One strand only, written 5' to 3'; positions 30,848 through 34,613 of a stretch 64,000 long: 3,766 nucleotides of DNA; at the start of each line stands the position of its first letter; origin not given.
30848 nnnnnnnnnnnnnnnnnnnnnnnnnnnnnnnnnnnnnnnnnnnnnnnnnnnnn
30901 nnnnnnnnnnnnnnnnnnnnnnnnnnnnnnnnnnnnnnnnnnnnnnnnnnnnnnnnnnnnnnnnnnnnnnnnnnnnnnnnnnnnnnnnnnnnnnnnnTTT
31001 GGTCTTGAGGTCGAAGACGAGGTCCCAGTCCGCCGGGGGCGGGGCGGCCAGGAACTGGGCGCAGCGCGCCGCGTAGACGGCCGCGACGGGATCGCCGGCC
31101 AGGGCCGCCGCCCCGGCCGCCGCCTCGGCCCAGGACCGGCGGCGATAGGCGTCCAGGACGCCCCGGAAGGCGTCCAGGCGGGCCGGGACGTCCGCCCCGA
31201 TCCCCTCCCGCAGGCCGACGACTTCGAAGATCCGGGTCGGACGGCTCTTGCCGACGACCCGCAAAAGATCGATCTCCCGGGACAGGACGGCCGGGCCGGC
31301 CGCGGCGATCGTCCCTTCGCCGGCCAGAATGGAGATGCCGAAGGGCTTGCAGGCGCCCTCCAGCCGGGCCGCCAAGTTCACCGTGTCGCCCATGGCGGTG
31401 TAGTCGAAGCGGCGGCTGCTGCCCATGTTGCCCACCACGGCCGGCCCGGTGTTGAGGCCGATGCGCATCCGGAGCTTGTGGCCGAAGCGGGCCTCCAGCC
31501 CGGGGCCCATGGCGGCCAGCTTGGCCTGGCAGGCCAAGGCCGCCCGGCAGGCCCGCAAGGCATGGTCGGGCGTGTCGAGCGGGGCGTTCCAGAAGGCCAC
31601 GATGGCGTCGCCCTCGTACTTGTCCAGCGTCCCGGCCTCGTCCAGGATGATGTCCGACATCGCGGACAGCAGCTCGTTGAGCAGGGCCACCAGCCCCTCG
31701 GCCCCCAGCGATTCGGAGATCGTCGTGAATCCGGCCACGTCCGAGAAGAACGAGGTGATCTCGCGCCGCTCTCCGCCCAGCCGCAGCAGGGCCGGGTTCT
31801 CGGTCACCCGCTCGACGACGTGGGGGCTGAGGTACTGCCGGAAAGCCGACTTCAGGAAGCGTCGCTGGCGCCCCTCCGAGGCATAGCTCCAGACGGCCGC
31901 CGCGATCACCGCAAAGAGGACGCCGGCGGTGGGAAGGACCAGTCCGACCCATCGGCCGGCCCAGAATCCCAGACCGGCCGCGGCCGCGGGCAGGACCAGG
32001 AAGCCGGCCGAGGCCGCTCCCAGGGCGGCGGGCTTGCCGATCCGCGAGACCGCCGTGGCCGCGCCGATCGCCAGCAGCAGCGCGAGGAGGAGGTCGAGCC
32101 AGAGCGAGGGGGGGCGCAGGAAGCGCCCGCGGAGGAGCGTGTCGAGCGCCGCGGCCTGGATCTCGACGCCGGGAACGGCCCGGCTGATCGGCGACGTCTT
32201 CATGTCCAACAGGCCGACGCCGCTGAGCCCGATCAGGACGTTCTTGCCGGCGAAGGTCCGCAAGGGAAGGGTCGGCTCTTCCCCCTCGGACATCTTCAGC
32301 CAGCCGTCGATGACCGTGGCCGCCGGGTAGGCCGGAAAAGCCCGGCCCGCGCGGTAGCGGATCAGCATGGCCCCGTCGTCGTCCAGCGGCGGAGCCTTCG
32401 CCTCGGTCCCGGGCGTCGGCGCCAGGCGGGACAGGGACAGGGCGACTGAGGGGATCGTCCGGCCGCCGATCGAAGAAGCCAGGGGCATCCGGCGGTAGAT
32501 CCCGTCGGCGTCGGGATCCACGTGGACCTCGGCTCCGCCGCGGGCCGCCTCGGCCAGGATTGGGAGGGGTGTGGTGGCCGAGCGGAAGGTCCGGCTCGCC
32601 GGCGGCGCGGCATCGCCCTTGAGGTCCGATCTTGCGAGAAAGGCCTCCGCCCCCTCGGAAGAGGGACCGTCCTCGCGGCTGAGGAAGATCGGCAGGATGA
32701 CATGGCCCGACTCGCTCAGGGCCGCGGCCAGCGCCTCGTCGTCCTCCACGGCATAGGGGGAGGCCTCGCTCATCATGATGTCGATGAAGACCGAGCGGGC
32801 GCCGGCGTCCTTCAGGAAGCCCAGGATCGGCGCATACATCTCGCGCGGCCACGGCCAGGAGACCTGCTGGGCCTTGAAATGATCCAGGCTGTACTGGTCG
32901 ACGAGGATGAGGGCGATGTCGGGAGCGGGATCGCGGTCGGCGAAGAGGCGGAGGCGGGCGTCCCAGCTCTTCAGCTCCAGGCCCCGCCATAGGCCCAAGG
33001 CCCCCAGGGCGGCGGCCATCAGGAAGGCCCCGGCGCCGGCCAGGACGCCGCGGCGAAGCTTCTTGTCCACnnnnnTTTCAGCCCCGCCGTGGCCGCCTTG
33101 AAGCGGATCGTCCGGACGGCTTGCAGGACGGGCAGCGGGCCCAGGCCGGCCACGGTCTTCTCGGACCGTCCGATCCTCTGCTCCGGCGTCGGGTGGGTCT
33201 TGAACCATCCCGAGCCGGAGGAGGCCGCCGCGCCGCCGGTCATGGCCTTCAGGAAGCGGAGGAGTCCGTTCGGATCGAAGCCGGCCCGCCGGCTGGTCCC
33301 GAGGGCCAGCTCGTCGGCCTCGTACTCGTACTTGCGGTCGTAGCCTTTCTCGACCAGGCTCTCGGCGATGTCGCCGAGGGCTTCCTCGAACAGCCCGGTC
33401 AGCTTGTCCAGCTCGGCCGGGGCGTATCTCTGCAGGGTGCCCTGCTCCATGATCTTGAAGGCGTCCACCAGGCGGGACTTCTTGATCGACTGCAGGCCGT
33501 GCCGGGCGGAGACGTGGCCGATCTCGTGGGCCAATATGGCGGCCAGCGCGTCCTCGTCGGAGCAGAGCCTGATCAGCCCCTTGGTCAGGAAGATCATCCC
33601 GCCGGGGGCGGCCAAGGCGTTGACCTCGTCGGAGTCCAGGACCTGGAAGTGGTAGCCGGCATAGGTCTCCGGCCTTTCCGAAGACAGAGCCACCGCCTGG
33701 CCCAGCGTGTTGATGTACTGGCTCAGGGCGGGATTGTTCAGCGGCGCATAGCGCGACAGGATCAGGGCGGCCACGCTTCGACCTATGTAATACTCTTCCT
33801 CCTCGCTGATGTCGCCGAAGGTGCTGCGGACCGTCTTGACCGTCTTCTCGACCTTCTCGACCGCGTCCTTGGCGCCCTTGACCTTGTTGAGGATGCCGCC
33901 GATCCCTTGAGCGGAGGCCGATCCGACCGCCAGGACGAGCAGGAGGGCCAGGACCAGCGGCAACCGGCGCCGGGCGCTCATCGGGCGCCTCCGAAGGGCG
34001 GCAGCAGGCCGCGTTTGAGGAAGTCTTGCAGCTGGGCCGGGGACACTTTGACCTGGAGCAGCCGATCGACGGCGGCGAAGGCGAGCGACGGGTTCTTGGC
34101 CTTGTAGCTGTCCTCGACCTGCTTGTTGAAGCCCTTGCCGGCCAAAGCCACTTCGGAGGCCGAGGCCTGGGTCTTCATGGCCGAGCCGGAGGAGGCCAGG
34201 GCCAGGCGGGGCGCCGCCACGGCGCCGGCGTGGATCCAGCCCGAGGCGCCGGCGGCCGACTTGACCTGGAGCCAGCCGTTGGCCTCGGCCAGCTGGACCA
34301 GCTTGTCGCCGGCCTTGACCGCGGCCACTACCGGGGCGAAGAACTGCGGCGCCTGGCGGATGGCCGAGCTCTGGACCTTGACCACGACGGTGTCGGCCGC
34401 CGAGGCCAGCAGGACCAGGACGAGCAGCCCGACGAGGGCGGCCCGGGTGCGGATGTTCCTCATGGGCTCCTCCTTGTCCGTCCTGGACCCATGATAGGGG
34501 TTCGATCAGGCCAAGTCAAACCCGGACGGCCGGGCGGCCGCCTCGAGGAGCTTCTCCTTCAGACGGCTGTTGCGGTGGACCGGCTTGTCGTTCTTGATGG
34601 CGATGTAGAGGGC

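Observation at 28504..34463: Complete cyclic-nucleotide signalling circuit in one translationally coupled operon: SH3 protein - M48 peptidase - CHASE2 cyclase - MBL-fold hydrolase - MscS channel with cNMP-binding domain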

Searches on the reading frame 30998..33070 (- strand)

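Call 4: search_protein_families(library=pfam, proteins=[window:30998-33070:-], max_evalue=0.01)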
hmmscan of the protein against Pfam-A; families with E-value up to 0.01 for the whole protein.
window:30998-33070:- (691 aa): 2 families
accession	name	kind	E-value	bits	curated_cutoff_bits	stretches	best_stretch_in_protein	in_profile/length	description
PF05226.16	CHASE2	-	5.8e-47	160.8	26.3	1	17-334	4-252/257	CHASE2 domain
PF00211.25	Guanylate_cyc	-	2.8e-17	63.3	21.9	1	436-580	7-146/183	Adenylate and Guanylate cyclase catalytic domain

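Call 6: search_protein_families(library=ncbifam, proteins=[window:30998-33070:-], max_evalue=0.01)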
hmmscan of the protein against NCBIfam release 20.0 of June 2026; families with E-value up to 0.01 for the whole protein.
window:30998-33070:- (691 aa): 1 family
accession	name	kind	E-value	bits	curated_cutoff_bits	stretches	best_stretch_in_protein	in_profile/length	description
TIGR03903.1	TOMM_kin_cyc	equivalog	0.00025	19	705.75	1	433-579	283-426/1267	TOMM system kinase/cyclase fusion protein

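Call 54: search_protein_families(library=padloc, proteins=[window:30998-33070:-], max_evalue=0.01)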
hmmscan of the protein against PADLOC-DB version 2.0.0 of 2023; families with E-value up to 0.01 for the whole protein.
window:30998-33070:- (691 aa): 8 families
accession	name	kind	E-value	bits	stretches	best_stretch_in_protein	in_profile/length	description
PDLC00734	PycC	-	4.7e-29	99.6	1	434-572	186-322/374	Pycsar cyclase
PDLC02367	PycC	-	4.7e-13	47.1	1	432-577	38-180/226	-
PDLC00765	PycC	-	1.3e-08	32.3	1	437-581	257-404/477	Pycsar cyclase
PDLC00766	PycC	-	1.4e-07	29.2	1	437-571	43-177/232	Pycsar cyclase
PDLC02366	PycC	-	3.7e-07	27.4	1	434-581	274-425/486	-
PDLC02370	PycC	-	6.9e-07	26.9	1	438-575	82-224/340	-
PDLC00764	PycC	-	1.1e-06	25.9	1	437-572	94-236/449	Pycsar cyclase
PDLC00762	PycC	-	0.00053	16.9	1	463-579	79-196/508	Pycsar cyclase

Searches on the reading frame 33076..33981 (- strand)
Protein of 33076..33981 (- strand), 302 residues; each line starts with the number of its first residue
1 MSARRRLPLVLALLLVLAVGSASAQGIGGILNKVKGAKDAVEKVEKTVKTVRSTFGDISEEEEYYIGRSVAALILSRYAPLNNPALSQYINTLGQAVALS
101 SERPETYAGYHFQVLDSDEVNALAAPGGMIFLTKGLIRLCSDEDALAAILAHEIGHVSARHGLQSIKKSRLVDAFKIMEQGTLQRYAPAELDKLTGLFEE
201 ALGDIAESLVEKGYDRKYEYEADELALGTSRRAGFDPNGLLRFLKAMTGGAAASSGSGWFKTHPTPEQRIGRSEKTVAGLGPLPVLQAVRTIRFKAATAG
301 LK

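Call 4: search_protein_families(library=pfam, proteins=[window:33076-33981:-], max_evalue=0.01)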
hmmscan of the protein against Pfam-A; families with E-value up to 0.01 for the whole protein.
window:33076-33981:- (302 aa): 1 family
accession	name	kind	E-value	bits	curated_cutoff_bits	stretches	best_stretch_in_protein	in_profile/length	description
PF01435.24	Peptidase_M48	-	7.8e-30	104.5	20.3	1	87-272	4-181/186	Peptidase family M48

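Call 6: search_protein_families(library=ncbifam, proteins=[window:33076-33981:-], max_evalue=0.01)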
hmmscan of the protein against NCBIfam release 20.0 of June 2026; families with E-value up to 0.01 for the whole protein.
window:33076-33981:- (302 aa): 8 families
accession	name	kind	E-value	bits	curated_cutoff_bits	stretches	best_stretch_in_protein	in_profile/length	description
NF052400.1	M48_BAM_BepA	equivalog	1.2e-27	96.8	570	1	56-272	39-252/483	beta-barrel assembly-enhancing protease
NF052399.1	M48_lipo_LoiP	exception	2.4e-14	53.4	365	1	85-272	63-239/247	metalloprotease LoiP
NF002839.0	PRK03072.1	equivalog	2.2e-05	23.7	412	1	132-253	116-238/291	zinc metalloprotease HtpX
NF002826.0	PRK03001.1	equivalog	3.3e-05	23.2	369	1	130-228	110-211/285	zinc metalloprotease HtpX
NF003965.0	PRK05457.1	equivalog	0.0047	16.3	245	0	114-158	99-146/285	protease HtpX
NF003425.0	PRK04897.1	equivalog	0.0053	16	355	0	116-160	104-151/298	zinc metalloprotease HtpX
NF002775.0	PRK02870.1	equivalog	0.0054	16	285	0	114-158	138-185/338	zinc metalloprotease HtpX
NF002669.0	PRK02391.1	equivalog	0.0084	15.3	341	0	128-160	117-148/298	zinc metalloprotease HtpX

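Call 54: search_protein_families(library=padloc, proteins=[window:33076-33981:-], max_evalue=0.01)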
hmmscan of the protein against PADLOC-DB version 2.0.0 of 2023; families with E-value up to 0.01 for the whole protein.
window:33076-33981:- (302 aa): 0 families

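Call 71: find_homologous_proteins(query=window:33076-33981:-, max_evalue=1e-10)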
Query window:33076-33981:- (302 aa): 1067 proteins with E <= 1e-10 among 8000 candidates; the best 120 are listed.
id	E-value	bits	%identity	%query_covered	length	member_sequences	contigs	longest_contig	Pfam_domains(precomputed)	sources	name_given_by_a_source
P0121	3.2e-177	606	93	100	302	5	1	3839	PF01435.25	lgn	-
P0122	2.2e-155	534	81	92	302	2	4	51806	PF01435.25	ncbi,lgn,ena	-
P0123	7.6e-155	533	82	100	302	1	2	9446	PF01435.25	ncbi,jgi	-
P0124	1.2e-139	483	74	100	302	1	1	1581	PF01435.25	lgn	-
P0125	2.3e-139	482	75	100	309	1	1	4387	PF01435.25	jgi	jgi:beta-barrel assembly-enhancing protease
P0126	7.6e-130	451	71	100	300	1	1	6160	PF01435.25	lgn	-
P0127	2.9e-128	445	68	100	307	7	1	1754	PF01435.25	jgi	jgi:predicted Zn-dependent protease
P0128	4.2e-128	445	70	100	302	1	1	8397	PF01435.25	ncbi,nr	ncbi:MAG: M48 family metalloprotease [Acidobacteriota bacterium]|nr:M48 family metalloprotease [Acid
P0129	5.2e-128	445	69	100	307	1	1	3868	PF01435.25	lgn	-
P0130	6.5e-114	398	64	93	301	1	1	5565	PF01435.25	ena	-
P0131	3.2e-112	393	70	86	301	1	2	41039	PF01435.25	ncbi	-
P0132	3.1e-111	390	62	98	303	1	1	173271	PF01435.25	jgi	jgi:beta-barrel assembly-enhancing protease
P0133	3.6e-111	389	67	86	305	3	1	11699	PF01435.25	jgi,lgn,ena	-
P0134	1.9e-110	387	62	100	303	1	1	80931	PF01435.25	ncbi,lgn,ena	-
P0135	2.6e-110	387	62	100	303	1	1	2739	PF01435.25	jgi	jgi:predicted Zn-dependent protease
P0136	1.7e-109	384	66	87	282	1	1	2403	PF01435.25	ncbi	ncbi:MAG: M48 family metalloprotease, partial [Candidatus Aminicenantales bacterium]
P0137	1.9e-109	384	66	87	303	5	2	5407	PF01435.25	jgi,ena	-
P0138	5.4e-109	382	67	86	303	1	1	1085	PF01435.25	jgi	jgi:beta-barrel assembly-enhancing protease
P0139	2.4e-108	380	67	86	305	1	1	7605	PF01435.25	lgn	-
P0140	5.2e-108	379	66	86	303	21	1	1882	PF01435.25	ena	-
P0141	9.0e-108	378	60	100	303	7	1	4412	PF01435.25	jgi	jgi:beta-barrel assembly-enhancing protease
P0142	1.3e-107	378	59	97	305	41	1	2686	PF01435.25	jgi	jgi:predicted Zn-dependent protease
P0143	2.0e-107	377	62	94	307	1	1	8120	PF01435.25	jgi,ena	-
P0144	2.2e-107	377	65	87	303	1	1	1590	PF01435.25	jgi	jgi:beta-barrel assembly-enhancing protease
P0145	5.0e-107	376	57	100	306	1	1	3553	PF01435.25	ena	-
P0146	1.5e-106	374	65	85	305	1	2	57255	PF01435.25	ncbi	-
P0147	1.1e-105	371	65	84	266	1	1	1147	PF01435.25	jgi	jgi:predicted Zn-dependent protease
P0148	1.3e-105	371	58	100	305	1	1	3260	PF01435.25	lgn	-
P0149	1.9e-105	371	57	100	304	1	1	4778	PF01435.25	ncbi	ncbi:MAG: M48 family metalloprotease [Candidatus Aminicenantales bacterium]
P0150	2.0e-105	371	58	100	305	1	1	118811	PF01435.25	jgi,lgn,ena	-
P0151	2.1e-105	370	60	90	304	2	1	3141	PF01435.25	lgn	-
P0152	2.7e-105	370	58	100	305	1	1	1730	PF01435.25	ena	-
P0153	3.9e-105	370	58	100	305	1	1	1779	PF01435.25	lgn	-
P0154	4.0e-105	370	58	100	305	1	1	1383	PF01435.25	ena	-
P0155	4.5e-105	369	58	100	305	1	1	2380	PF01435.25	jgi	jgi:predicted Zn-dependent protease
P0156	8.1e-105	369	59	99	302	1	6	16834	PF01435.25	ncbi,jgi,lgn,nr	ncbi:MAG: hypothetical protein FJY82_04845 [Candidatus Aminicenantes bacterium]|nr:hypothetical prot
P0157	2.0e-104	367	57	100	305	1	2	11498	PF01435.25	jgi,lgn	jgi:predicted Zn-dependent protease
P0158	2.1e-104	367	64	84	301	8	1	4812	PF01435.25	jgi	jgi:predicted Zn-dependent protease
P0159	2.4e-104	367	58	100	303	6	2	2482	PF01435.25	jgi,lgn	jgi:predicted Zn-dependent protease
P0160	2.6e-104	367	56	99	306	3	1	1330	PF01435.25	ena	-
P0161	2.9e-104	367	57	100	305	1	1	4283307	PF01435.25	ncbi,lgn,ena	-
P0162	7.5e-104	365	60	91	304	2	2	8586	PF01435.25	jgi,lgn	-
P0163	8.0e-104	365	57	100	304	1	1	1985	PF01435.25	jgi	jgi:predicted Zn-dependent protease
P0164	1.5e-103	364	57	100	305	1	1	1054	PF01435.25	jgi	jgi:predicted Zn-dependent protease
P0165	2.1e-103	364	60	90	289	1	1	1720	PF01435.25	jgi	jgi:predicted Zn-dependent protease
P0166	2.6e-103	364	63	86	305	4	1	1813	PF01435.25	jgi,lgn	-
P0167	4.2e-103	363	62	85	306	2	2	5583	PF01435.25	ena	-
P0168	5.2e-103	363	57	100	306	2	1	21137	PF01435.25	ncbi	-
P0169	5.5e-103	363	59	93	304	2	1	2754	PF01435.25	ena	-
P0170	5.5e-103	363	57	100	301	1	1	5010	PF01435.25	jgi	jgi:predicted Zn-dependent protease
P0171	8.4e-103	362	56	98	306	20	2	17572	PF01435.25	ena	-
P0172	9.0e-103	362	59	93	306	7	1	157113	PF01435.25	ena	-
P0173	1.4e-102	361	58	95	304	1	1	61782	PF01435.25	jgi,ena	-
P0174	1.5e-102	361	57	100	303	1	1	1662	PF01435.25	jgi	-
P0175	1.5e-102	361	56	100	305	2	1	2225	PF01435.25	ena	-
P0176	1.6e-102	361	57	100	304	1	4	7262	PF01435.25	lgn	-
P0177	1.7e-102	361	55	100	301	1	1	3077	PF01435.25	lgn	-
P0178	2.0e-102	361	57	99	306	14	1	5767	PF01435.25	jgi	jgi:predicted Zn-dependent protease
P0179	2.1e-102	361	57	98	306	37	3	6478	PF01435.25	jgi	jgi:predicted Zn-dependent protease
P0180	3.3e-102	360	55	98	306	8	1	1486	PF01435.25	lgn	-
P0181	3.9e-102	360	57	95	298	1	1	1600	PF01435.25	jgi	jgi:predicted Zn-dependent protease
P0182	5.0e-102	359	56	100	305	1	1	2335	PF01435.25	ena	-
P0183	6.4e-102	359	57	96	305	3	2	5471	PF01435.25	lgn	-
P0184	6.5e-102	359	57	100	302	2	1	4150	PF01435.25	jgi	-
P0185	8.6e-102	359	55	98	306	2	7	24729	PF01435.25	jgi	jgi:predicted Zn-dependent protease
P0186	8.9e-102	359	60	92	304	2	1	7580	PF01435.25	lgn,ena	-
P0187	1.6e-101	358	60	86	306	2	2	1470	PF01435.25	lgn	-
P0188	1.7e-101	358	59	93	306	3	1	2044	PF01435.25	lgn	-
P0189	1.7e-101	358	62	86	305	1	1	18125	PF01435.25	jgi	-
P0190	1.7e-101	358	55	97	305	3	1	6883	PF01435.25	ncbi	-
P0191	2.0e-101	357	58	100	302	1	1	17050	PF01435.25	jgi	jgi:predicted Zn-dependent protease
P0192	2.3e-101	357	59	96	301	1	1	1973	PF01435.25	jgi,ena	-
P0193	2.4e-101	357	57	100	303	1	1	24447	PF01435.25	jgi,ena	-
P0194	2.4e-101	357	59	100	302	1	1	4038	PF01435.25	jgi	jgi:predicted Zn-dependent protease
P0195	2.5e-101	357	61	86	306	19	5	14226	PF01435.25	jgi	jgi:predicted Zn-dependent protease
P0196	2.7e-101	357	60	86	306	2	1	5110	PF01435.25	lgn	-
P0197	2.7e-101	357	54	99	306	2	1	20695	PF01435.25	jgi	jgi:predicted Zn-dependent protease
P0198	3.1e-101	357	54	99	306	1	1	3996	PF01435.25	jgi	jgi:predicted Zn-dependent protease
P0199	3.2e-101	357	61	86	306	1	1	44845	PF01435.25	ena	-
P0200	3.6e-101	357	57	100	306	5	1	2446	PF01435.25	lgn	-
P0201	3.6e-101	357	54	100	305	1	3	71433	PF01435.25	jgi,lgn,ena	jgi:predicted Zn-dependent protease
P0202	3.9e-101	356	61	86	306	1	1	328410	PF01435.25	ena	-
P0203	3.9e-101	356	56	99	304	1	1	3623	PF01435.25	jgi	jgi:predicted Zn-dependent protease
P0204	4.1e-101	356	64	84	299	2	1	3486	PF01435.25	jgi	jgi:predicted Zn-dependent protease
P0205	4.4e-101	356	55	100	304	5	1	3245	PF01435.25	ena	-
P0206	4.7e-101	356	58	95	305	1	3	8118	PF01435.25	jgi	jgi:predicted Zn-dependent protease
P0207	4.7e-101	356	61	85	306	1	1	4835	PF01435.25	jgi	jgi:beta-barrel assembly-enhancing protease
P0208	4.7e-101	356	57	97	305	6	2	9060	PF01435.25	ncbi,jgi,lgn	-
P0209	5.0e-101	356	56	97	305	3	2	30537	PF01435.25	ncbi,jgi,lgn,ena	-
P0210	5.0e-101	356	58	91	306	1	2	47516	PF01435.25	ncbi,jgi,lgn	-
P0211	5.8e-101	356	56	97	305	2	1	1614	PF01435.25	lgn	-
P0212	6.3e-101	356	57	95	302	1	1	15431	PF01435.25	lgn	-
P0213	6.5e-101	356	55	98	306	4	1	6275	PF01435.25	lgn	-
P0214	6.9e-101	356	57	97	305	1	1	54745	PF01435.25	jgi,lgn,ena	-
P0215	7.1e-101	356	56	98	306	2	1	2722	PF01435.25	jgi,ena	-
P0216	7.4e-101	356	56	99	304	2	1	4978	PF01435.25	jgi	jgi:predicted Zn-dependent protease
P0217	9.0e-101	355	60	86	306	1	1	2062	PF01435.25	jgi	jgi:predicted Zn-dependent protease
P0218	9.8e-101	355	55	100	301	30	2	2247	PF01435.25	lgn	-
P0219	1.1e-100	355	56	98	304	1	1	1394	PF01435.25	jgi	jgi:predicted Zn-dependent protease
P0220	1.2e-100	355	58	90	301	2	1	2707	PF01435.25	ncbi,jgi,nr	ncbi:MAG: M48 family metalloprotease [Candidatus Aminicenantes bacterium]|nr:M48 family metalloprote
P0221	1.2e-100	355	58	100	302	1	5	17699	PF01435.25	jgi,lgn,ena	-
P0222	1.2e-100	355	57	95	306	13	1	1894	PF01435.25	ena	-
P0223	1.4e-100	355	55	99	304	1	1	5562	PF01435.25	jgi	jgi:predicted Zn-dependent protease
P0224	1.5e-100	355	56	97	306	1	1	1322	PF01435.25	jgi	jgi:predicted Zn-dependent protease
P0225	1.6e-100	354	59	89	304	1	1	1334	PF01435.25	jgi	jgi:predicted Zn-dependent protease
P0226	1.7e-100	354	57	97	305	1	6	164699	PF01435.25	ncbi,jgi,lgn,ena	-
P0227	1.9e-100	354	57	95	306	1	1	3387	PF01435.25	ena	-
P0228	2.0e-100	354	56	99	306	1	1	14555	PF01435.25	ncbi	-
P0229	2.0e-100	354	61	86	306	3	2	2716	PF01435.25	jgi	jgi:predicted Zn-dependent protease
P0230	2.0e-100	354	63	84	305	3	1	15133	PF01435.25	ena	-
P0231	2.1e-100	354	58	92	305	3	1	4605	PF01435.25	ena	-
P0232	2.1e-100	354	55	98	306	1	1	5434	PF01435.25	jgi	jgi:predicted Zn-dependent protease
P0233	2.2e-100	354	55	100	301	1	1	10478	PF01435.25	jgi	jgi:predicted Zn-dependent protease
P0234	2.3e-100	354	55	97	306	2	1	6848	PF01435.25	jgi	jgi:predicted Zn-dependent protease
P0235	2.3e-100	354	55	100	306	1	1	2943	PF01435.25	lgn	-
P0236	2.3e-100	354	55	100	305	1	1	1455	PF01435.25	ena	-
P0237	2.7e-100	354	57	95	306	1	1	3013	PF01435.25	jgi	-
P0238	2.8e-100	354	57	97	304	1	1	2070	PF01435.25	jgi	jgi:predicted Zn-dependent protease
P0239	2.9e-100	354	55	100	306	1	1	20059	PF01435.25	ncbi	-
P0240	2.9e-100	354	55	100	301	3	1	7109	PF01435.25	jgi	jgi:predicted Zn-dependent protease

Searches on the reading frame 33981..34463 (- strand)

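Call 4: search_protein_families(library=pfam, proteins=[window:33981-34463:-], max_evalue=0.01)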
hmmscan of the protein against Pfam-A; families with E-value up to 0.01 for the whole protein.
window:33981-34463:- (161 aa): 2 families
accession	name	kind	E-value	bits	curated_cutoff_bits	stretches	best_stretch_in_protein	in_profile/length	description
PF08239.17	SH3_3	-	3.2e-08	34.1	27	1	35-82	5-53/54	Bacterial SH3 domain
PF06347.19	SH3_4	-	3.3e-06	27.2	24.1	1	33-81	5-53/56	Bacterial SH3 domain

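Call 6: search_protein_families(library=ncbifam, proteins=[window:33981-34463:-], max_evalue=0.01)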
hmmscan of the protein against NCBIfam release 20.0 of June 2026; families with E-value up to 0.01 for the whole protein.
window:33981-34463:- (161 aa): 3 families
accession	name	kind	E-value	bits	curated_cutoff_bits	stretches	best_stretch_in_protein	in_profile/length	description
TIGR04211.1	SH3_and_anchor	equivalog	9.9e-05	22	65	1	35-83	10-59/198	TIGR04211 family SH3 domain-containing protein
TIGR03900.1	prc_long_Delta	hypoth_equivalog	0.00063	17.8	660.95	1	22-99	789-866/973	MXAN_5808 family serine peptidase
NF040670.1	wall_bind_EntA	exception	0.00069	19.1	560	1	8-69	10-69/291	cell wall-binding protein EntA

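Call 54: search_protein_families(library=padloc, proteins=[window:33981-34463:-], max_evalue=0.01)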
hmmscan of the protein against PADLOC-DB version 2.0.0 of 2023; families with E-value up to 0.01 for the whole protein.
window:33981-34463:- (161 aa): 0 families
